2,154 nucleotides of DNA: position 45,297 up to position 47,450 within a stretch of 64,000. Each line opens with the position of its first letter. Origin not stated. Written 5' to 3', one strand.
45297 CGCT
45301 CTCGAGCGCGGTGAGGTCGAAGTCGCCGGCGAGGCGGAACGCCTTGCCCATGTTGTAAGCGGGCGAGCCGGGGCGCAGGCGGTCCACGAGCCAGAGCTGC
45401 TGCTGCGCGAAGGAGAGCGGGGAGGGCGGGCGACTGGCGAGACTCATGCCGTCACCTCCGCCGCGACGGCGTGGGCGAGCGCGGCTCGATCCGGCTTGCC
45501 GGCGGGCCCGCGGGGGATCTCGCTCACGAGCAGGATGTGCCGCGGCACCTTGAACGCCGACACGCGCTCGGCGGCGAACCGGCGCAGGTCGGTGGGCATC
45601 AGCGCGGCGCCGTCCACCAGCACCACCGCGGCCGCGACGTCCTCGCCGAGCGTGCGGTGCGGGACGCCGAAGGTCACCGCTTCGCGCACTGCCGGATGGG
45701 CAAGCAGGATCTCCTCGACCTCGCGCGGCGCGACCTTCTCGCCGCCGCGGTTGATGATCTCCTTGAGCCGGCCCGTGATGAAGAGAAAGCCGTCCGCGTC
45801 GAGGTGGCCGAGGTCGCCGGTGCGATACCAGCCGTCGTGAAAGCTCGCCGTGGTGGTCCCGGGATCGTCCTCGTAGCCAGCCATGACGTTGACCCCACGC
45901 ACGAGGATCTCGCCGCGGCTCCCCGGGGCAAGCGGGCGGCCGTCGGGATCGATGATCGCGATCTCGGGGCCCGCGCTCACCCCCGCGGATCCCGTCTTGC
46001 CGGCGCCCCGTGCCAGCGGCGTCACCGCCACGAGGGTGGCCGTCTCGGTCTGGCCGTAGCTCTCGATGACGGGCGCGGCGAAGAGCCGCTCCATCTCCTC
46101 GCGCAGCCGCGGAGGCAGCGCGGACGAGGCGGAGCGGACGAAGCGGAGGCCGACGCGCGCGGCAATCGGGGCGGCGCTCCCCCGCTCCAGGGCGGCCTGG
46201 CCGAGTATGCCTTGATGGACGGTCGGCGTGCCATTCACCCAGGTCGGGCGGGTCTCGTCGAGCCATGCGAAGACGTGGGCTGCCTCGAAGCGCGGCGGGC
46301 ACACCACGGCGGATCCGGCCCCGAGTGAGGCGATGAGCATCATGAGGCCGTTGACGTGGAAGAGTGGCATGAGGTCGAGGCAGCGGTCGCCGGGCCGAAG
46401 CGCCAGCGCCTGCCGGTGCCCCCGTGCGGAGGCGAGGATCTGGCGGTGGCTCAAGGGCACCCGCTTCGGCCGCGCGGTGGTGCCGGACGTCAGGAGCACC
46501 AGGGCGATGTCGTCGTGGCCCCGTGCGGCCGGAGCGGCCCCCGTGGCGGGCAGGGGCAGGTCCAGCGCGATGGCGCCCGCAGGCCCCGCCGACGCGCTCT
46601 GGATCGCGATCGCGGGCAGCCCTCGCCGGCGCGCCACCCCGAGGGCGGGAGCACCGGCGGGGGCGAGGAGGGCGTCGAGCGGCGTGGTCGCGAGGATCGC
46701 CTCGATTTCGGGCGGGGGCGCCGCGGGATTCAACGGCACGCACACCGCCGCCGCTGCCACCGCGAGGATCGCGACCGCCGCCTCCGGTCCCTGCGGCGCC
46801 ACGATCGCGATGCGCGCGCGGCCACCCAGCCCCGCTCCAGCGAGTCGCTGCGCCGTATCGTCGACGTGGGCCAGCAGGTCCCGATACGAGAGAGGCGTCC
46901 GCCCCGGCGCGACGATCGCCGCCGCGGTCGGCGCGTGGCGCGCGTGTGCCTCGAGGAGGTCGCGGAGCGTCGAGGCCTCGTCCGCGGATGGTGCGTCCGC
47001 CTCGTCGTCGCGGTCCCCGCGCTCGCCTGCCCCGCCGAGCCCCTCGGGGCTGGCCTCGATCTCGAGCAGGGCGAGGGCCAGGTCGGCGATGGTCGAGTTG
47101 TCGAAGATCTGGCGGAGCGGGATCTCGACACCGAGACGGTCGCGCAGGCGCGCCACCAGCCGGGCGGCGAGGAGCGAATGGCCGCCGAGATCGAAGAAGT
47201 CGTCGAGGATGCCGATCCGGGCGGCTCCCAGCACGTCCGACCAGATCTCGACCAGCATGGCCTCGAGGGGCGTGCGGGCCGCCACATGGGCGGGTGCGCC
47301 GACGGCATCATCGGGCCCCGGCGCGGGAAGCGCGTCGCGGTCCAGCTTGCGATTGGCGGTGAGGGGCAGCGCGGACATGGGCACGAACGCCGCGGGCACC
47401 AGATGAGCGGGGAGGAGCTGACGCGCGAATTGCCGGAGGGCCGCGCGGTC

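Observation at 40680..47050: Two in-line ANL domains of the oxalate/malonate-CoA-ligase (AAE3/MatB-like) type embedded in the NRPS assembly line; one has no carrier domain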

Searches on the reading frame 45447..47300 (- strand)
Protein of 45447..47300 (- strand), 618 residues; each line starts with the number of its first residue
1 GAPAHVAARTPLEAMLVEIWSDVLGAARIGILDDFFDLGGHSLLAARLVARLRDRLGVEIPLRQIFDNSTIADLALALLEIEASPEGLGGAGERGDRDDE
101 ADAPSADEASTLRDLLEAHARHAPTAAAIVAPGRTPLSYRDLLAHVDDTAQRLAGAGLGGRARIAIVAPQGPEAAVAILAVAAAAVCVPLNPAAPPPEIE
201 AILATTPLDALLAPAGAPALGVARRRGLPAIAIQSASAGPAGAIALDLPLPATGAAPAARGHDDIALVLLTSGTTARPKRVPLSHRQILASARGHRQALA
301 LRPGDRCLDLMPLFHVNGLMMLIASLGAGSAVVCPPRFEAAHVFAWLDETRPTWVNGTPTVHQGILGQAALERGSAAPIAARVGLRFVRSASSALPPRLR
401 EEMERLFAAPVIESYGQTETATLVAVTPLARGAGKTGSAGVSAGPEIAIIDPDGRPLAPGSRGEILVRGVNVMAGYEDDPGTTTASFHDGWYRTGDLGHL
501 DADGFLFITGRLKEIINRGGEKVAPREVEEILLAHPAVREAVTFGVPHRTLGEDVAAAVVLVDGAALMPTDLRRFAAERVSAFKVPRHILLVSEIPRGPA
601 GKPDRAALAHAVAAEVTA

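Call 6: search_solved_structures(query=window:45447-47000:-, max_evalue=1e-20)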
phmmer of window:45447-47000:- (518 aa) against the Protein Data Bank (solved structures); distinct sequences matched with E-value up to 1e-20: 128 (the best 60 are shown).
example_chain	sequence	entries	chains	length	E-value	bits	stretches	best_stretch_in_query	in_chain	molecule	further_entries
6qjz_A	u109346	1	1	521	2.5e-92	313.5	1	8-510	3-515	oxalyl CoA-synthetase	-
5ie0_A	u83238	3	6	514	1.3e-91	311.1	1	9-509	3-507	Oxalate--CoA ligase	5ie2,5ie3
8aff_A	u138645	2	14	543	2.6e-69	237.6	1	161-513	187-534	Oxalate--CoA ligase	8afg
8weu_A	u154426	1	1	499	9.7e-53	182.9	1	19-502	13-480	Fatty-acyl-CoA synthase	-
8wev_A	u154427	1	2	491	1.1e-52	182.7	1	19-502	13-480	Feruloyl-CoA Synthetase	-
3r44_A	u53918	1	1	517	2.2e-52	181.7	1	12-514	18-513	fatty acyl CoA synthetase FADD13 (FATTY-ACYL-CoA SYNTHETASE)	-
4gxq_A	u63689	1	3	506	7.6e-50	173.4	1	27-506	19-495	Malonyl CoA synthetase, Benzoate-CoA ligase Chimeric protein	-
3ivr_A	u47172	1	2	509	1.5e-49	172.4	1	11-511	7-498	Putative long-chain-fatty-acid CoA ligase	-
4fuq_A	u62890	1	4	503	5.7e-49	170.5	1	27-508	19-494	Malonyl CoA synthetase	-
4fut_A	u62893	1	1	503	4.2e-48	167.6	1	27-506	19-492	Malonyl CoA synthetase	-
5buq_A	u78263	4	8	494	4.7e-47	164.2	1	163-511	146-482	2-succinylbenzoate--CoA ligase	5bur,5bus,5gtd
4gxr_A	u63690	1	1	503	4.7e-47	164.2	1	27-506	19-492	Malonyl CoA synthetase, Benzoate-CoA ligase Chimeric protein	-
5x8f_A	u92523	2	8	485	1.2e-46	162.8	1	163-509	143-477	2-succinylbenzoate--CoA ligase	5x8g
3a9u_A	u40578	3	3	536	2.2e-45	158.7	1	40-509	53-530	4-coumarate--CoA ligase | 4-coumarate:CoA ligase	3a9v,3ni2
8r2q_A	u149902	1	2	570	4e-45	157.8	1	15-507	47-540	Probable fatty-acid-CoA ligase FadD5 (Fatty-acid-CoA synthetase) (Fatty-acid-CoA synthase)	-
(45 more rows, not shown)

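Call 7: search_protein_families(library=ncbifam, proteins=[window:45447-47000:-], max_evalue=0.00001)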
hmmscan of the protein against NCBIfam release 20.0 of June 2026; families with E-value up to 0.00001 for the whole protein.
window:45447-47000:- (518 aa): 107 families (the best 25 are shown)
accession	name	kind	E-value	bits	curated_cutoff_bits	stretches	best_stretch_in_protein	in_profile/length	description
NF004511.1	PRK05852.1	equivalog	1.7e-117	393.1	650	1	12-511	1-503/505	FadD7 family fatty acid--CoA ligase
NF004837.0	PRK06187.1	subfamily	1.7e-98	330.2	476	1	7-514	5-524/531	long-chain-fatty-acid--CoA ligase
NF004114.0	PRK05605.1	equivalog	5.6e-81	272.6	766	2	160-514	218-571/575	long-chain-fatty-acid--CoA ligase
NF006182.0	PRK08316.1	subfamily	6.9e-79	265.7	663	1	8-502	9-507/523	fatty acyl-CoA synthetase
NF005801.1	PRK07656.1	equivalog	3.7e-72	243.6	657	1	11-502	2-493/500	FadD3 family acyl-CoA ligase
NF005702.0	PRK07514.1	subfamily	3.7e-72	243.3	558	1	11-511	4-499/506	malonyl-CoA synthase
NF009233.0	PRK12583.1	subfamily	1.7e-71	241.3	832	2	161-511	199-549/558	fatty acid CoA ligase family protein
NF004808.0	PRK06155.1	equivalog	1.9e-70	237.7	722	1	8-510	19-520/542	ATP-dependent acyl-CoA ligase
NF005714.0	PRK07529.1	subfamily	1.1e-67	228.8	632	2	158-516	213-580/640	acyl-CoA synthetase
NF052580.1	Str24CoAsynCasG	equivalog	5.5e-67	226.3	750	1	10-507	41-545/548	steroid-24-oyl-CoA synthetase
NF005858.0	PRK07787.1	subfamily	6.1e-66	222.8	575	1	15-509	6-469/471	acyl-CoA synthetase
NF006181.0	PRK08314.1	subfamily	2.1e-65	221.1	705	1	155-502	196-544/563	long-chain-fatty-acid--CoA ligase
NF002966.0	PRK03640.1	equivalog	6e-65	219.7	556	1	162-511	140-479/483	o-succinylbenzoate--CoA ligase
NF004797.0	PRK06145.1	equivalog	1.5e-64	218.1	850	1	13-502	5-485/499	acyl-CoA synthetase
NF005307.0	PRK06839.1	equivalog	1.1e-63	215.7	748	1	16-511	8-492/496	o-succinylbenzoate--CoA ligase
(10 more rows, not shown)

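Call 12: find_homologous_proteins(query=window:45447-47000:-, max_evalue=1e-30)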
Query window:45447-47000:- (518 aa): 7922 proteins with E <= 1e-30 among 8000 candidates; the best 120 are listed.
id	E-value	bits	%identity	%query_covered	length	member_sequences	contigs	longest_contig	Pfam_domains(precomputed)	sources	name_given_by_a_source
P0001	3.7e-264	895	82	97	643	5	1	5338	PF00550.32,PF00501.35,PF13193.13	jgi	jgi:acyl-CoA synthetase (AMP-forming)/AMP-acid ligase II/acyl carrier protein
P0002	1.4e-205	702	68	100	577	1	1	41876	PF00550.32,PF00501.35,PF13193.13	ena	-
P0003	2.8e-183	628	69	83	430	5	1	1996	PF00501.35,PF13193.13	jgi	jgi:oxalate---CoA ligase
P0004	1.8e-159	550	81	59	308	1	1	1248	PF00501.35,PF13193.13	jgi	-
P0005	3.5e-156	539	71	68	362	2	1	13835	PF00501.35,PF13193.13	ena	-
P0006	1.7e-150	520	-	-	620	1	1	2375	PF00501.35,PF13193.13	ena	-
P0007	1.0e-146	508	51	92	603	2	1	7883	PF00550.32,PF00501.35,PF13193.13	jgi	jgi:acyl-CoA synthetase (AMP-forming)/AMP-acid ligase II/acyl carrier protein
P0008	3.2e-146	506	48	97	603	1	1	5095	PF00550.32,PF00501.35,PF13193.13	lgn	-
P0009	8.9e-146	505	52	96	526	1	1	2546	PF00501.35,PF13193.13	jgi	-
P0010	3.6e-145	503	53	98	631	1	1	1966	PF00550.32,PF00501.35,PF13193.13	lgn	-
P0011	3.7e-145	503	49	99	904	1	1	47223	PF00550.32,PF12697.14,PF00501.35,PF13193.13,PF00975.27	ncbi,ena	-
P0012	4.5e-145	502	52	98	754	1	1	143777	PF00550.32,PF00501.35,PF13193.13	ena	-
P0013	5.3e-145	502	50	99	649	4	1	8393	PF00550.32,PF00501.35,PF13193.13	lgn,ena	-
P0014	9.8e-145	501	51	97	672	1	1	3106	PF00550.32,PF00501.35,PF13193.13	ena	-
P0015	2.7e-144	500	50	97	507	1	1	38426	PF00501.35,PF13193.13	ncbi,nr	ncbi:MAG TPA: acyl--CoA ligase [Candidatus Cybelea sp.]|nr:acyl--CoA ligase [Candidatus Cybelea sp.]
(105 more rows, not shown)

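Call 13: find_encoding_contigs(protein=P0002, flank=10000, max_places=3)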
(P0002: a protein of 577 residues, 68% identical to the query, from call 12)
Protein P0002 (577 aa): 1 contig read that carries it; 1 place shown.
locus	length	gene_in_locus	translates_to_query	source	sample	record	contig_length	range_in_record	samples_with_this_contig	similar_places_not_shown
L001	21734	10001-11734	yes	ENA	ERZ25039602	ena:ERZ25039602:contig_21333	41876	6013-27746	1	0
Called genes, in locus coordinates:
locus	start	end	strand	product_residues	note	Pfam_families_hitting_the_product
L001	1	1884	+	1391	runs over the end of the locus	PF00668:Condensation, PF00501:AMP-binding, PF13193:AMP-binding_C, PF00550:PP-binding, PF00975:Thioesterase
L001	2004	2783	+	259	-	PF22624:AASDHPPT_N, PF01648:ACPS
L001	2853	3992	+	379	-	PF00501:AMP-binding, PF00550:PP-binding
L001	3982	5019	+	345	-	PF03401:TctC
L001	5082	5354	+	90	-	-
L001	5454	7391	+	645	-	PF00501:AMP-binding, PF00550:PP-binding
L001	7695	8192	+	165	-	PF00668:Condensation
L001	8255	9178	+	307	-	PF00501:AMP-binding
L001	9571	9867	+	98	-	PF13193:AMP-binding_C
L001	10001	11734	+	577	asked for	PF00550:PP-binding, PF00501:AMP-binding, PF13193:AMP-binding_C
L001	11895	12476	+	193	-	-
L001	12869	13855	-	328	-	PF04909:Amidohydro_2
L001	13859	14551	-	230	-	PF07876:Dabb (faint)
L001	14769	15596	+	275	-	PF00376:MerR, PF13411:MerR_1, PF01381:HTH_3 (weak), PF13560:HTH_31, PF07883:Cupin_2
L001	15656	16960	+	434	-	PF01547:SBP_bac_1, PF13416:SBP_bac_8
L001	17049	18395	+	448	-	PF01547:SBP_bac_1, PF13416:SBP_bac_8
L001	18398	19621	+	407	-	PF08309:LVIVD (faint)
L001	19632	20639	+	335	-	PF04909:Amidohydro_2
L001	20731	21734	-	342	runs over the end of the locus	PF00389:2-Hacid_dh, PF02826:2-Hacid_dh_C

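Call 14: find_related_loci(query=window:45447-47300:-, collection=genome_contigs, flank=10000)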
Query window:45447-47300:- (618 aa) in genome_contigs; peptide patterns used: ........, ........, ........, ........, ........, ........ (x = any residue, [..] = any of these).
600 stretches matched a pattern (row limit reached: there are more); 562 encode a relative of the query (tblastn E <= 1e-3); the best 80 are kept; 80 distinct loci.
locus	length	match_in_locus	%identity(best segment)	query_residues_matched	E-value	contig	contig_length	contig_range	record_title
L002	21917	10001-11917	46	5-618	2e-144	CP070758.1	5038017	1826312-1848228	MAG: Gemmatimonadota bacterium isolate bin29 chromosome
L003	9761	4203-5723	49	105-609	9e-139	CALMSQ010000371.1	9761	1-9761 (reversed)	MAG TPA_asm: uncultured Burkholderiales bacterium isolate SRR2107171_bin.63_CONCOCT_v1.1_MAG genome assembly, contig: ER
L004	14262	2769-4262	49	108-609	6e-139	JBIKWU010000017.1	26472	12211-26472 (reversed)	MAG: Burkholderiaceae bacterium isolate ME2015-09-16_3300042289_group6_bin174 Rohwer_bin2085_scaffold_1188_c1, whole gen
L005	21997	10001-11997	48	9-608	2e-136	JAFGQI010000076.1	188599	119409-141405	MAG: Anaerolineales bacterium isolate Zod_Metabat.740 k87_5023368, whole genome shotgun sequence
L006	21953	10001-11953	49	6-612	5e-136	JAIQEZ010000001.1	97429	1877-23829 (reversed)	MAG: Terriglobia bacterium isolate SRVP_9 SR-VP_26_10_2019_B_40cm_scaffold_253, whole genome shotgun sequence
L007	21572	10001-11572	48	85-609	4e-135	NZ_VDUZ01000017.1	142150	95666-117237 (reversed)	Vineibacter terrae strain CC-CFT640 contig017, whole genome shotgun sequence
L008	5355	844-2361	49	105-612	5e-136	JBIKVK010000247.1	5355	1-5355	MAG: Burkholderiaceae bacterium isolate ME2015-08-22_3300042470_group6_bin176 Rohwer_bin2324_scaffold_24854_c1, whole ge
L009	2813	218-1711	47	109-609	4e-141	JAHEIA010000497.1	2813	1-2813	MAG: Chromatiales bacterium isolate Ww483 NODE_207756_length_2813_cov_1.679421, whole genome shotgun sequence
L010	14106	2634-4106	48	115-609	3e-134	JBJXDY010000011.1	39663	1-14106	MAG: Dongiaceae bacterium isolate P.bin.51 k127_3478644, whole genome shotgun sequence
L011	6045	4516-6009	50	110-609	2e-134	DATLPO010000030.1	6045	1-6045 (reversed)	MAG TPA_asm: Candidatus Limnocylindria bacterium isolate SMAG_U13854 k141_2349864, whole genome shotgun sequence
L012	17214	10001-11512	50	108-609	9e-134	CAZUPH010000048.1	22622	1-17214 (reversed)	MAG TPA_asm: uncultured Rubrivivax sp. isolate binchicken_co266_162 genome assembly, contig: NODE_3737_length_22622_cov_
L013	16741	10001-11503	47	132-612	3e-133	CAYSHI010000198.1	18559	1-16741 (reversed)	MAG TPA_asm: uncultured Acidobacteriota bacterium isolate binchicken_co231_131 genome assembly, contig: k141_4071488, wh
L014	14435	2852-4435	47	83-616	2e-133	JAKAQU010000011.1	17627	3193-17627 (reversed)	MAG: Proteobacteria bacterium isolate YF2.bin92 NODE_3068_length_17627_cov_2.300800, whole genome shotgun sequence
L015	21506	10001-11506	49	107-612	5e-133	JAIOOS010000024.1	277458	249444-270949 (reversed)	MAG: Burkholderiales bacterium isolate LakeFargette_0920_ALND_MAG_70_71 LacPavin_0920_ALND_scaffold_489877, whole genome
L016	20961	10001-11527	47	99-612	4e-132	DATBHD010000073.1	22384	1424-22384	MAG TPA_asm: Gemmatimonadaceae bacterium isolate SMAG_U3855 k141_3225305, whole genome shotgun sequence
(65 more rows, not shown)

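Call 21: search_solved_structures(query=window:45447-47000:-, max_evalue=1e-80, show_alignments=2)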
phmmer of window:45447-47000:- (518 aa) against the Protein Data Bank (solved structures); distinct sequences matched with E-value up to 1e-80: 2.
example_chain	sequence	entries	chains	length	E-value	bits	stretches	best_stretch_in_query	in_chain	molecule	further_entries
6qjz_A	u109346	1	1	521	2.5e-92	313.5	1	8-510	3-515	oxalyl CoA-synthetase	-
5ie0_A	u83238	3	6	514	1.3e-91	311.1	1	9-509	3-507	Oxalate--CoA ligase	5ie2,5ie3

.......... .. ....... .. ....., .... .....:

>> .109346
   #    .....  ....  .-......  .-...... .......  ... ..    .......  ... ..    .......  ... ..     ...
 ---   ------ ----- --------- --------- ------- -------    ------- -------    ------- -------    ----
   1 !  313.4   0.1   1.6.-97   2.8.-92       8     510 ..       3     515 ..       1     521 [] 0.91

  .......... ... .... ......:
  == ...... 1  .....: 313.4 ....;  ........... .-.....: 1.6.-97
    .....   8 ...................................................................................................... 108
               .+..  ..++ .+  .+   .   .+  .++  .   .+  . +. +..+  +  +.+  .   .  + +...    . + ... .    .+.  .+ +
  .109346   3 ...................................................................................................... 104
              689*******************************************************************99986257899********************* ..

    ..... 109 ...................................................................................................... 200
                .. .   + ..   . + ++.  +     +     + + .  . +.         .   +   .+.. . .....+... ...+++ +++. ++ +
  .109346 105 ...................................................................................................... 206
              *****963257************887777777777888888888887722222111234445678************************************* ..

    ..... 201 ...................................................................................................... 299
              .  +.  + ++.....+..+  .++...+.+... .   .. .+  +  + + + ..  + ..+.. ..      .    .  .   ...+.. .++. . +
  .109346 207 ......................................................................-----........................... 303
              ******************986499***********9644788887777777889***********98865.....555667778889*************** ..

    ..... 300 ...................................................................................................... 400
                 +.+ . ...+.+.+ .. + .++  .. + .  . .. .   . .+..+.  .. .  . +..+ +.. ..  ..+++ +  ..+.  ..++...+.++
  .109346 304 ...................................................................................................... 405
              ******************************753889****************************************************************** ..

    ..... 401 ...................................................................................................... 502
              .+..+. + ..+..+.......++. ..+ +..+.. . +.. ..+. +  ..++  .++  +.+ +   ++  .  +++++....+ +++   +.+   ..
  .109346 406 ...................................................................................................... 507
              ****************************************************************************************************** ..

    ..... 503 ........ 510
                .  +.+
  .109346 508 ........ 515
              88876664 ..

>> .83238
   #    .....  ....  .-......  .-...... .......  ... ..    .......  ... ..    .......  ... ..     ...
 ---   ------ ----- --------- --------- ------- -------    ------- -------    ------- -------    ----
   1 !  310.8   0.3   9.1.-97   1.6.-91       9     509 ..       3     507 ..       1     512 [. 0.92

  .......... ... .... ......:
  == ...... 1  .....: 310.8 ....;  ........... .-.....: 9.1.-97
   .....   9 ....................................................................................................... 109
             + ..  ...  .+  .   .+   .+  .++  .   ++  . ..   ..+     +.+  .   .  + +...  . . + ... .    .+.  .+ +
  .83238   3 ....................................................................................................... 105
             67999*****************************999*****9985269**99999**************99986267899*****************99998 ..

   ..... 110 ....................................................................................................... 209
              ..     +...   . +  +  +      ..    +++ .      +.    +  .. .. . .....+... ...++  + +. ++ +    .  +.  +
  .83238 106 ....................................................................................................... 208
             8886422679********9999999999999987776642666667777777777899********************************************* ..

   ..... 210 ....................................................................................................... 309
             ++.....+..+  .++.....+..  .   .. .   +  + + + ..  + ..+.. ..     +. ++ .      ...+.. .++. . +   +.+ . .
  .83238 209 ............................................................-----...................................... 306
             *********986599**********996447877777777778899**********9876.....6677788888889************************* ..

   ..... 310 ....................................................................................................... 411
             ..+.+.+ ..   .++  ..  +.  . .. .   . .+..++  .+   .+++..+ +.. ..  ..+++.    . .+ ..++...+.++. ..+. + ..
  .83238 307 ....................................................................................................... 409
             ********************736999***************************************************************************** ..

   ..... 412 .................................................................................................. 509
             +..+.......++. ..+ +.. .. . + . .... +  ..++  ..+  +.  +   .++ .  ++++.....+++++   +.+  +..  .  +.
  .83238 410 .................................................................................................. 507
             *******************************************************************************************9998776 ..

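Call 28: find_encoding_contigs(protein=P0001, flank=10000, max_places=3)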
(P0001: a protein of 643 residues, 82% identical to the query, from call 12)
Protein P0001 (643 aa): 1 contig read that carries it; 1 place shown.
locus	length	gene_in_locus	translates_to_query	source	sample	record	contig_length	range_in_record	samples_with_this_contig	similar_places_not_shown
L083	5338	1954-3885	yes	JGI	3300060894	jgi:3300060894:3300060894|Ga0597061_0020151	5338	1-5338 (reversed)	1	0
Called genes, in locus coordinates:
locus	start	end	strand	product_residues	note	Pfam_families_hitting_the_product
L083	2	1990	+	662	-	?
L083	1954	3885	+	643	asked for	PF00550:PP-binding, PF00501:AMP-binding, PF13193:AMP-binding_C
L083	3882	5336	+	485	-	?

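Call 39: find_related_loci(query=window:45447-47000:-, collection=metagenome_contigs, flank=10000)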
Query window:45447-47000:- (518 aa) in metagenome_contigs; peptide patterns used: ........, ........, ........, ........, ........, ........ (x = any residue, [..] = any of these).
394 stretches matched a pattern; 32 encode a relative of the query (tblastn E <= 1e-3); 32 distinct loci.
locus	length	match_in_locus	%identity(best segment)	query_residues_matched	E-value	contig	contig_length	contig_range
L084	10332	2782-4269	91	7-502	0e+0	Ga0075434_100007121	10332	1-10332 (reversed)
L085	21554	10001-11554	83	1-518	0e+0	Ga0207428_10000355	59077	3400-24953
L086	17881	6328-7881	83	1-518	0e+0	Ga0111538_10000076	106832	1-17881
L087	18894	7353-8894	66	2-515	0e+0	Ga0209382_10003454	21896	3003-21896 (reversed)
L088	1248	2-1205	81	116-515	0e+0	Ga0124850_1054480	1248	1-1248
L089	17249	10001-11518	61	10-512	2e-172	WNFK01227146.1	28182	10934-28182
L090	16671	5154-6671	59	10-512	2e-169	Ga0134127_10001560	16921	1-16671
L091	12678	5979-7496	59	10-512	4e-169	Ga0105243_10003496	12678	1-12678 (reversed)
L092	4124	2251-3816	46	2-518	4e-139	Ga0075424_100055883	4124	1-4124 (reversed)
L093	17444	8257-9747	43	14-515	1e-114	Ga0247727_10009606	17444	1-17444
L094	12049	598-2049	42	21-512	2e-97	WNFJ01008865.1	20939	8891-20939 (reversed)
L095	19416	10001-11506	43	1-508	2e-96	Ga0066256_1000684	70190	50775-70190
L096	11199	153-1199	47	158-512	2e-86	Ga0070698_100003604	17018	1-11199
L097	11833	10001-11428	34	17-502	4e-56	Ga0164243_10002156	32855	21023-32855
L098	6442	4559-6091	31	11-502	9e-51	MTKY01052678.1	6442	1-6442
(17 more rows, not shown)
